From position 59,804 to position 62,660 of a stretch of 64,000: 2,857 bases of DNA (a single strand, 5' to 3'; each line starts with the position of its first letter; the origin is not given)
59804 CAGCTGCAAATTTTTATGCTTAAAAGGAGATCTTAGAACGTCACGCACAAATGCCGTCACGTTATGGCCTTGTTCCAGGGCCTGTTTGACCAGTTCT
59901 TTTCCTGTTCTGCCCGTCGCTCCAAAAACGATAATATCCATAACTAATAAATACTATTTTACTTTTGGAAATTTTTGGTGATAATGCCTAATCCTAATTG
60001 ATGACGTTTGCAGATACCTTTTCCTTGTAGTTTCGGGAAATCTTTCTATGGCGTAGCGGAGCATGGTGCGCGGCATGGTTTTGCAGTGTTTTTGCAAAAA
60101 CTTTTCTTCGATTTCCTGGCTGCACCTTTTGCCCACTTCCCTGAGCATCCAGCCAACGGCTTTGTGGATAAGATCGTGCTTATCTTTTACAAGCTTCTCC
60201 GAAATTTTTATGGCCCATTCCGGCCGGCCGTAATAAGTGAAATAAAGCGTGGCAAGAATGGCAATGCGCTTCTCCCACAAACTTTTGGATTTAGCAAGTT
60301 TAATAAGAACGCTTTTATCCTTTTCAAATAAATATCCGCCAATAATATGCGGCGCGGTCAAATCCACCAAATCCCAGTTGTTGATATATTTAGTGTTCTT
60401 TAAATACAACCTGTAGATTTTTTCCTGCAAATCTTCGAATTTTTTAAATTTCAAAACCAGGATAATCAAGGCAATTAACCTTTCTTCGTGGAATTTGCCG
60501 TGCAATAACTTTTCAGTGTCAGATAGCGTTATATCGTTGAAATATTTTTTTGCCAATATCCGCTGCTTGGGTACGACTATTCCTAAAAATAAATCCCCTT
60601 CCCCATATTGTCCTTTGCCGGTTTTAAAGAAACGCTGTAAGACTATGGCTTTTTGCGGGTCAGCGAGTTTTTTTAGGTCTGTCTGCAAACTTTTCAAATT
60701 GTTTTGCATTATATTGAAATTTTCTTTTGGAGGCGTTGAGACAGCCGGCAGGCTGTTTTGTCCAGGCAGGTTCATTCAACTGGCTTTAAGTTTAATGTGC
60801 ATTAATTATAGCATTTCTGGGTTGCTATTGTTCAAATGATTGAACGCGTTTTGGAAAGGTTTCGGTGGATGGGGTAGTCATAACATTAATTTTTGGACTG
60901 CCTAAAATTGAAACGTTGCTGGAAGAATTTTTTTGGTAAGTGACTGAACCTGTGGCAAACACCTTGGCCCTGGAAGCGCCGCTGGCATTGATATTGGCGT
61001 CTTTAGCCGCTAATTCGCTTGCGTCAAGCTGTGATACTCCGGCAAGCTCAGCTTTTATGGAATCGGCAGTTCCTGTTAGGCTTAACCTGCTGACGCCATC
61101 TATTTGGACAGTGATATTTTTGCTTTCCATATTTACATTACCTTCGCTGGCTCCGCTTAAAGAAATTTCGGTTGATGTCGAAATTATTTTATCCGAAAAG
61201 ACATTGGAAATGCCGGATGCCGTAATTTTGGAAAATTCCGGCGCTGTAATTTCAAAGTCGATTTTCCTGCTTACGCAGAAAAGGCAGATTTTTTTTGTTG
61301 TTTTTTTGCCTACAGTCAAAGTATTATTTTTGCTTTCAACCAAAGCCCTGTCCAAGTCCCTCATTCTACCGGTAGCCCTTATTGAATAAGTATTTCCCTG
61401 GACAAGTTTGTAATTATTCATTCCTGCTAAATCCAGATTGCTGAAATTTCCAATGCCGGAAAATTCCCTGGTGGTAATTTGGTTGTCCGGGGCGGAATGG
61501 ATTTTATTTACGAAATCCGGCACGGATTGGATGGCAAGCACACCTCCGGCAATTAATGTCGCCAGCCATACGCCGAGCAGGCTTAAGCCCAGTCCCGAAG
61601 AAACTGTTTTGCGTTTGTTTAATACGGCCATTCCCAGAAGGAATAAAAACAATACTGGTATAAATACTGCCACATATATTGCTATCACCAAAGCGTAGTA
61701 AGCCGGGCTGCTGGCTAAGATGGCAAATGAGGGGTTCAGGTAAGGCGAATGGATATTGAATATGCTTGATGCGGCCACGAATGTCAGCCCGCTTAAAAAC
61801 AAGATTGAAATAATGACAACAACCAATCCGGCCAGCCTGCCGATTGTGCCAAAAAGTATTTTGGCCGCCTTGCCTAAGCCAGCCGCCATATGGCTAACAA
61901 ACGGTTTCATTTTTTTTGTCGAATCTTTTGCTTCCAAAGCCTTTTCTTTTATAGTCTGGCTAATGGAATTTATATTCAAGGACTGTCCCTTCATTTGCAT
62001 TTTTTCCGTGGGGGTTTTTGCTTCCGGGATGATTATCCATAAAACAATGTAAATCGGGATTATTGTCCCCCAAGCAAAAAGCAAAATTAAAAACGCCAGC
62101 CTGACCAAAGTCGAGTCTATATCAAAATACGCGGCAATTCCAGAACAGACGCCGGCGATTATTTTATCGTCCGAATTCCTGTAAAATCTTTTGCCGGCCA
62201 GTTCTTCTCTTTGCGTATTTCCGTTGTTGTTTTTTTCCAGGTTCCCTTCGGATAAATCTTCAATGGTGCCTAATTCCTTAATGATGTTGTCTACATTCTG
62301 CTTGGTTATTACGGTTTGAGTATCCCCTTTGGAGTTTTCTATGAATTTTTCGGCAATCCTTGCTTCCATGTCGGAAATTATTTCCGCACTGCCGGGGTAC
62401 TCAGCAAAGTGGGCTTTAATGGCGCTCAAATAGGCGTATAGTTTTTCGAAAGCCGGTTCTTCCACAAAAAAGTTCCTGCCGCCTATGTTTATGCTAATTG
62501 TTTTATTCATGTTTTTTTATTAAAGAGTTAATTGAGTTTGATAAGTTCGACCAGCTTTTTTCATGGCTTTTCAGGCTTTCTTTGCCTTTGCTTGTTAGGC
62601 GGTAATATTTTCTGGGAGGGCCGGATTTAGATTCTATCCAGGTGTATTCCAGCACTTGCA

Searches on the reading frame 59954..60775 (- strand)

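Call 46: search_protein_families(library=pfam, proteins=[window:59954-60775:-], max_evalue=0.0001)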
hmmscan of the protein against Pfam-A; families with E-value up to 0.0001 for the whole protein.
window:59954-60775:- (273 aa): 1 family
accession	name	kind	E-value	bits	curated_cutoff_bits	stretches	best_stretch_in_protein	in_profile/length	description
PF08713.17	DNA_alkylation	-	5.2e-60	203.2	21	1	30-246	1-213/213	DNA alkylation repair enzyme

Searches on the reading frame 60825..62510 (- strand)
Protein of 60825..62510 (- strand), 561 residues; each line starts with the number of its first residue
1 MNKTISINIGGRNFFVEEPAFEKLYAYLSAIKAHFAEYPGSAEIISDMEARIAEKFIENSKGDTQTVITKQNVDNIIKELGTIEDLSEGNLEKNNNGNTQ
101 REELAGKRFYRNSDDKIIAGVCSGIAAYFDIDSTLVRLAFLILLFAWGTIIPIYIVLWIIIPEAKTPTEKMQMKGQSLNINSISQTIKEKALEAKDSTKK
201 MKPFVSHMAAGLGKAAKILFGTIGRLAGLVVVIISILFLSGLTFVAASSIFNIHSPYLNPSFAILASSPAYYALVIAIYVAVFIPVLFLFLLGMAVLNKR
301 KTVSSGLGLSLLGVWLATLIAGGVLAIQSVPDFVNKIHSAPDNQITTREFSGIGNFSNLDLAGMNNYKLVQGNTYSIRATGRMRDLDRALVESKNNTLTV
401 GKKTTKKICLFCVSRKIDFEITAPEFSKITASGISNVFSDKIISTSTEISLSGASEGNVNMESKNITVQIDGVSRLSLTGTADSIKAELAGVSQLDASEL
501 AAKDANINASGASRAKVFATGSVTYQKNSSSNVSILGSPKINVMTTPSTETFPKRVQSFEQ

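Call 46: search_protein_families(library=pfam, proteins=[window:60825-62510:-], max_evalue=0.0001)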
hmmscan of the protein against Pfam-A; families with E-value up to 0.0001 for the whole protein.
window:60825-62510:- (561 aa): 3 families
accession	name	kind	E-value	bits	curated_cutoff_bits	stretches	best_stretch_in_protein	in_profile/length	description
PF10988.14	DUF2807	-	5.6e-28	98.4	24.2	1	355-539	1-181/181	Putative auto-transporter adhesin, head GIN domain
PF04024.17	PspC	-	1.8e-24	85.7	25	1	107-164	1-58/58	PspC domain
PF22571.1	LiaI-LiaF-TM_PspC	-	5.9e-18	65.4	27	1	196-331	3-140/142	PspC transmembrane region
